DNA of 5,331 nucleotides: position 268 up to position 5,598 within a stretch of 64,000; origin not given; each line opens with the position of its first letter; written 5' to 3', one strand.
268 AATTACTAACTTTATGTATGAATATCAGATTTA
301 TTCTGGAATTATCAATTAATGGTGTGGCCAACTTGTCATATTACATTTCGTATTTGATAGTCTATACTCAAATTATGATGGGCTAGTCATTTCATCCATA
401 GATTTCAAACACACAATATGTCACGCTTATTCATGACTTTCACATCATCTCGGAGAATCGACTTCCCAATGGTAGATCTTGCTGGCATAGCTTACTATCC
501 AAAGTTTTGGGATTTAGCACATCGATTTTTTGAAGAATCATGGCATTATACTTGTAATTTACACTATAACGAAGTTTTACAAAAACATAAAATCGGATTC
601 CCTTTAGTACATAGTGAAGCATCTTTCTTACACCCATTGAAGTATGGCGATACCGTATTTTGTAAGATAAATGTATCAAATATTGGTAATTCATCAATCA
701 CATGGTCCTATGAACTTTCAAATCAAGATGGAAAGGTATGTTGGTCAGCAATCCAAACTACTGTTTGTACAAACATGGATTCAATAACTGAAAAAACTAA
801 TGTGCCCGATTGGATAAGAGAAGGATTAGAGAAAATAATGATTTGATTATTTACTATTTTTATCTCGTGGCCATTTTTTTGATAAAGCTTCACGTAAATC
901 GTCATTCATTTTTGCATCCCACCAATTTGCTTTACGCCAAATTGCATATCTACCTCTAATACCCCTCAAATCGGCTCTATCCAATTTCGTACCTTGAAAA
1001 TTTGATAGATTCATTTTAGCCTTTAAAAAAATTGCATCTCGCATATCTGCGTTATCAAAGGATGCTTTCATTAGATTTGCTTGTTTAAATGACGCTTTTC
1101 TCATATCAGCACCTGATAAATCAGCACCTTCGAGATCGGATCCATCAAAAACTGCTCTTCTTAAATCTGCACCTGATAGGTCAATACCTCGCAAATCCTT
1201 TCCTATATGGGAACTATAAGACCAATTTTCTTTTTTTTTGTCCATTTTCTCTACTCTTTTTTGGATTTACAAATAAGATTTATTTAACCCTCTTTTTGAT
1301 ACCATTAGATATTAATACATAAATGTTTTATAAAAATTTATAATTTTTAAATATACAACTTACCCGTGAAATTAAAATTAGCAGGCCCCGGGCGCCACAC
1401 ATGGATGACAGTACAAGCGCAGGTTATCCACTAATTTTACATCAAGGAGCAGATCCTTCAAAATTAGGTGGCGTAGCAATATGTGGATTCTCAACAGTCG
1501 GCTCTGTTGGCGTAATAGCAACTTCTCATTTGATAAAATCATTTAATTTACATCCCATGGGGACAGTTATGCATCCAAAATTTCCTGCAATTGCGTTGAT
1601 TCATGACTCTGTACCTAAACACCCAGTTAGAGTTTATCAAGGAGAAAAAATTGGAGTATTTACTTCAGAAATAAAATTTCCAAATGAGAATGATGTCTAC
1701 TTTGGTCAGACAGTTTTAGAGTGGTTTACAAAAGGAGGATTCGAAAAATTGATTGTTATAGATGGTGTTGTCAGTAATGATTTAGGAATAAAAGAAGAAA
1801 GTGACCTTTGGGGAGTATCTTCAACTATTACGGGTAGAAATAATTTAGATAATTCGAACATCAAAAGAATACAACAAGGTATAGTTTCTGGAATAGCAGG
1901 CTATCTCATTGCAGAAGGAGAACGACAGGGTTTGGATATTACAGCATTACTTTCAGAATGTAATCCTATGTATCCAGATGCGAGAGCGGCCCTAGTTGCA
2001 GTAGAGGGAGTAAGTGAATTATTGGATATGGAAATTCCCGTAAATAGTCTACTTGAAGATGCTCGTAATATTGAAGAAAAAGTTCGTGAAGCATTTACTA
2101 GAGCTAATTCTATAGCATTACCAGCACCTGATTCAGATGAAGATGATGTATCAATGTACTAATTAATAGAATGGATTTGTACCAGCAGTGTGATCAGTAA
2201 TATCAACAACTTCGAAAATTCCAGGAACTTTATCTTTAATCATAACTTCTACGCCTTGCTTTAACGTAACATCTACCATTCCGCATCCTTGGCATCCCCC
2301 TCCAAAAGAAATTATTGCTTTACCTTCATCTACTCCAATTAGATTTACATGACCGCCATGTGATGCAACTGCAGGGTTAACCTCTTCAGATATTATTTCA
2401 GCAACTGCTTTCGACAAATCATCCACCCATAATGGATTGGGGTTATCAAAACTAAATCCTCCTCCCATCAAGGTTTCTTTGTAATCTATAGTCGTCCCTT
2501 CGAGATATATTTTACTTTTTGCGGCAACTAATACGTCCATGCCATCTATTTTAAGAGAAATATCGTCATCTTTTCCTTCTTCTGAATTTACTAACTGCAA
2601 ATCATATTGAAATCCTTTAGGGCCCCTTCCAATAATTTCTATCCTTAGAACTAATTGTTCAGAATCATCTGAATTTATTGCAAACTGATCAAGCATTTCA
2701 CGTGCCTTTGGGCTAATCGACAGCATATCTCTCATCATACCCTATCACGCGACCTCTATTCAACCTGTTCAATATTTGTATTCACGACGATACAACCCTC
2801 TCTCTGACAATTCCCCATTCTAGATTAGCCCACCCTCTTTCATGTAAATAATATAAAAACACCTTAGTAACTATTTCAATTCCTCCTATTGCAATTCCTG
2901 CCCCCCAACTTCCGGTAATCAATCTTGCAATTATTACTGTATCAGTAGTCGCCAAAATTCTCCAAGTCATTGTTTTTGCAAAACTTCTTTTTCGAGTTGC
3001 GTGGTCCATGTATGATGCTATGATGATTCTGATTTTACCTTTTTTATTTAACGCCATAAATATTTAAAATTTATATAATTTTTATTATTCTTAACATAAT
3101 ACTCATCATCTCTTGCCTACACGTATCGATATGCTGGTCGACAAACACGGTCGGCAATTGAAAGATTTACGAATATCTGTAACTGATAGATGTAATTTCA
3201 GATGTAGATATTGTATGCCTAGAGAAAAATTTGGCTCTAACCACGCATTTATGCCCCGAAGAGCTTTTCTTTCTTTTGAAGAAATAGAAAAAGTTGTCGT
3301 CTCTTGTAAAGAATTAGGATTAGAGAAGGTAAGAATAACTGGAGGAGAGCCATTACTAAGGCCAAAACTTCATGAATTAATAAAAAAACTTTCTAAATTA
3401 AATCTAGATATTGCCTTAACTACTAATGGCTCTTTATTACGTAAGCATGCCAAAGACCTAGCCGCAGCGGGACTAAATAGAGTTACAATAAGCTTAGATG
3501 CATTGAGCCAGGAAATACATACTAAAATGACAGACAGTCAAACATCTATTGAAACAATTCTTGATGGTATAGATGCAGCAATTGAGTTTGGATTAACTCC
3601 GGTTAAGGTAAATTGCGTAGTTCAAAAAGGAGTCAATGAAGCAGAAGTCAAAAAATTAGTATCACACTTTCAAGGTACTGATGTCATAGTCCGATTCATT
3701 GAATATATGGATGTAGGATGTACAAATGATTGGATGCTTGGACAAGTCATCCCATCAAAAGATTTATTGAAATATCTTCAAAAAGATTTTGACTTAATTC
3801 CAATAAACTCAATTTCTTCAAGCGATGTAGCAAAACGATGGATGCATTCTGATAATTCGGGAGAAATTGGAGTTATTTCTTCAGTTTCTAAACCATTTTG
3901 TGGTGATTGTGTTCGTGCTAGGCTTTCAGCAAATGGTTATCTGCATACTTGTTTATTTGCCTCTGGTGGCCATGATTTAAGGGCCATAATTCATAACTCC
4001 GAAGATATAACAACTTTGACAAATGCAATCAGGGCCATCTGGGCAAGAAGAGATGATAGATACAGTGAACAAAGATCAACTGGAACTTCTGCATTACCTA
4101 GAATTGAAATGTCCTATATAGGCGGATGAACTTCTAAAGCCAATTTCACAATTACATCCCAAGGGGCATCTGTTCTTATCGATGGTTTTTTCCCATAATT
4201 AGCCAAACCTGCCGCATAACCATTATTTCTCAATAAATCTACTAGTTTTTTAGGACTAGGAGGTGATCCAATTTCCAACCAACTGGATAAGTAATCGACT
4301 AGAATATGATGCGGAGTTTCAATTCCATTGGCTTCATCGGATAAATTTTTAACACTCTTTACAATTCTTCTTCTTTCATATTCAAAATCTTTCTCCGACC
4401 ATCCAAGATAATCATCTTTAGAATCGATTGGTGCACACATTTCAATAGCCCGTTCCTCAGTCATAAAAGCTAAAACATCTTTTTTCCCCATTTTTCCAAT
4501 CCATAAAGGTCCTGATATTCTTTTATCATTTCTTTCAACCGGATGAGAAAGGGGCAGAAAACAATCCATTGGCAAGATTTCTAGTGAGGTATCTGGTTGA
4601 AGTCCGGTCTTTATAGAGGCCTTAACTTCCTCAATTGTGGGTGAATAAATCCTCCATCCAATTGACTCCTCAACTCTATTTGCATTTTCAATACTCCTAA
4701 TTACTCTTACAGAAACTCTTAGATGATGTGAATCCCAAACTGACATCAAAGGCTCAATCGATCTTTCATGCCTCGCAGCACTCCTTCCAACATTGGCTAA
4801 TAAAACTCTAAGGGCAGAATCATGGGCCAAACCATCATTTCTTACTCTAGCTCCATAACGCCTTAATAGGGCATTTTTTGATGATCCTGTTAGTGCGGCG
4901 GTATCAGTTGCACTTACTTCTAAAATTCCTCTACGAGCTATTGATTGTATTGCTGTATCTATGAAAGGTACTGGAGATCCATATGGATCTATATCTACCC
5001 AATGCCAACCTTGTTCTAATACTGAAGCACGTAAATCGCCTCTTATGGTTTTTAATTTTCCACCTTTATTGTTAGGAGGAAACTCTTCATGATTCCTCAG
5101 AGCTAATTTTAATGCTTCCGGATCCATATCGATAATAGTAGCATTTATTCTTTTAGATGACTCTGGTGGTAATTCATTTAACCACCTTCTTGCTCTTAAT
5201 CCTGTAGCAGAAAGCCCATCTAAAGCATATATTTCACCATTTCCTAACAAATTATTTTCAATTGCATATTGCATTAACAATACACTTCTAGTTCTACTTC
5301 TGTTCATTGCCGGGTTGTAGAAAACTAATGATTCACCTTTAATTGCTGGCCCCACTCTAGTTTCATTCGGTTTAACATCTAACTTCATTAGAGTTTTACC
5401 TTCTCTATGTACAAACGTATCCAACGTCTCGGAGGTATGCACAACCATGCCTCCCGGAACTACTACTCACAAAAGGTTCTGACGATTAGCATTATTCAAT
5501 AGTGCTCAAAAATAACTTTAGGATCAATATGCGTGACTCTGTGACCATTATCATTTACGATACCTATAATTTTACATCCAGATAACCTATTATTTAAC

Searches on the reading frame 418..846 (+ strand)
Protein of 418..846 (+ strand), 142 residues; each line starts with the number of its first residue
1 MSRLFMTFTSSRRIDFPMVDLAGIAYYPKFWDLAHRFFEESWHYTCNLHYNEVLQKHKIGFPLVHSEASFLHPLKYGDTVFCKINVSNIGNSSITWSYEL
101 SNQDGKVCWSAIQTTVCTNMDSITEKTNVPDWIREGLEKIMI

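Call 79: search_protein_families(library=pfam, proteins=[window:418-846:+], max_evalue=0.0001)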
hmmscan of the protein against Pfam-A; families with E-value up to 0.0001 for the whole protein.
window:418-846:+ (142 aa): 2 families
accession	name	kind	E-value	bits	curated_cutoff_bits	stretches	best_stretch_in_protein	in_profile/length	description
PF13279.12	4HBT_2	-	4.4e-13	50.2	25.5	1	41-136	25-121/122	Thioesterase-like superfamily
PF03061.28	4HBT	-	2.2e-11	44.4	20.6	1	37-108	12-78/79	Thioesterase superfamily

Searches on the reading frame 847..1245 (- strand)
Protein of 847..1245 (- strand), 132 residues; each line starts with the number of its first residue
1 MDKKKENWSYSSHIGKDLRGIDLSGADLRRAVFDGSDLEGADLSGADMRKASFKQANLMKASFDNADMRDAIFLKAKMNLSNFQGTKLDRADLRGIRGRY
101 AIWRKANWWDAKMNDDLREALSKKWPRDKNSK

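Call 79: search_protein_families(library=pfam, proteins=[window:847-1245:-], max_evalue=0.0001)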
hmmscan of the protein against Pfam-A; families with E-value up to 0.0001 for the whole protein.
window:847-1245:- (132 aa): 4 families
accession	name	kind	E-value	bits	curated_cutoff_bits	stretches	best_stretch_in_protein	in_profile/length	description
PF00805.28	Pentapeptide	-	5.6e-30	103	20.2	3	17-55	2-40/40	Pentapeptide repeats (8 copies)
PF13599.13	Pentapeptide_4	-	6.7e-13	48.9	38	1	47-115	2-70/78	Pentapeptide repeat region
PF13576.12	Pentapeptide_3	-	8.8e-12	45.5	27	1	29-72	2-48/48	Pentapeptide repeats (9 copies)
PF25296.1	Decapeptide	-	6.6e-07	29.6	45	1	16-76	5-65/74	Decapeptide repeat region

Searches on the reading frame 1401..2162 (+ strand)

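Call 79: search_protein_families(library=pfam, proteins=[window:1401-2162:+], max_evalue=0.0001)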
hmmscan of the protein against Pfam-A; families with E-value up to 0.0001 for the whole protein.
window:1401-2162:+ (253 aa): 1 family
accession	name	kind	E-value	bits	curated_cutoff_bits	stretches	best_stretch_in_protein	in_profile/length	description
PF09754.15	PAC2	-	5.4e-33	115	25.8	1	26-230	1-213/215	PAC2 family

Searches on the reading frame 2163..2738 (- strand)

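Call 79: search_protein_families(library=pfam, proteins=[window:2163-2738:-], max_evalue=0.0001)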
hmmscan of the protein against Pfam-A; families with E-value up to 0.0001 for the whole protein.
window:2163-2738:- (191 aa): 2 families
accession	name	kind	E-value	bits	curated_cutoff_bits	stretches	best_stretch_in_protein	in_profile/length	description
PF01106.22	NifU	-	2.5e-20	72.8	27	1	112-178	1-67/67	NifU-like domain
PF01521.26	Fe-S_biosyn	-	8.6e-13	48.9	26.3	1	6-101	3-101/110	Iron-sulphur cluster biosynthesis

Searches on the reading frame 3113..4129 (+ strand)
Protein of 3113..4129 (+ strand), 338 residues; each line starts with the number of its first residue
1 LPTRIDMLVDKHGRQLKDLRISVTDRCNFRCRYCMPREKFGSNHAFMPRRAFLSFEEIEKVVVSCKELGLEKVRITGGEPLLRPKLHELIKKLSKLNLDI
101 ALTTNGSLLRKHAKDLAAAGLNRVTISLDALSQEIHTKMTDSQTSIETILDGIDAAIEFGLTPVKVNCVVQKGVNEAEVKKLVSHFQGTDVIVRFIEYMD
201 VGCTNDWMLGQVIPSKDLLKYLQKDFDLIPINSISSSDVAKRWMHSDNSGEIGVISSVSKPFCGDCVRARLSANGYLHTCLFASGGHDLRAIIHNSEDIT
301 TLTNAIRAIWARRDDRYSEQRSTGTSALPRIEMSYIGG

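Call 79: search_protein_families(library=pfam, proteins=[window:3113-4129:+], max_evalue=0.0001)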
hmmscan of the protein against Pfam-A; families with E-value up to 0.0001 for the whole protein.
window:3113-4129:+ (338 aa): 3 families
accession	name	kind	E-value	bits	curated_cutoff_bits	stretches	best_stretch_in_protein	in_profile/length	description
PF04055.27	Radical_SAM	-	5.1e-37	128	29.5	1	21-183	1-163/166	Radical SAM superfamily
PF06463.18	Mob_synth_C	-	2.2e-34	118.6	37.4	1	192-318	2-127/128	Molybdenum Cofactor Synthesis C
PF13353.11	Fer4_12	-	2.3e-05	25.1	22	1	26-129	14-114/137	4Fe-4S single cluster domain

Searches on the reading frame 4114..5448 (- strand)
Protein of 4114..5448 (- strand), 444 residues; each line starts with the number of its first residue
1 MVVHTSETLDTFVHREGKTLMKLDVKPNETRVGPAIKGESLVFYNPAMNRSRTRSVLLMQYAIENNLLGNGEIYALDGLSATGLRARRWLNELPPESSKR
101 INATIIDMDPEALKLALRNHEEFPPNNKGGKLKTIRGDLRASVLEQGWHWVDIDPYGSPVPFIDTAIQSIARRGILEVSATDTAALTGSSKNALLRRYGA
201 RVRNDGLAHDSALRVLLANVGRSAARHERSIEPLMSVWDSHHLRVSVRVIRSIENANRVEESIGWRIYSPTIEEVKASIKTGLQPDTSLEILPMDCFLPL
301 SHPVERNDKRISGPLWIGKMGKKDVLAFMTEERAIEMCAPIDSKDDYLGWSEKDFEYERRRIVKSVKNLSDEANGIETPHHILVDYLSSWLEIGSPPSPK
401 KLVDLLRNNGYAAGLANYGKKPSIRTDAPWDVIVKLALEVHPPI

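Call 79: search_protein_families(library=pfam, proteins=[window:4114-5448:-], max_evalue=0.0001)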
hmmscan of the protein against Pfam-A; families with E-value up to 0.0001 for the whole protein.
window:4114-5448:- (444 aa): 1 family
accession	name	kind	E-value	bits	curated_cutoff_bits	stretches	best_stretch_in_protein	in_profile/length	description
PF02005.22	TRM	-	2.9e-60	204.9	27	1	36-435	14-373/376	N2,N2-dimethylguanosine tRNA methyltransferase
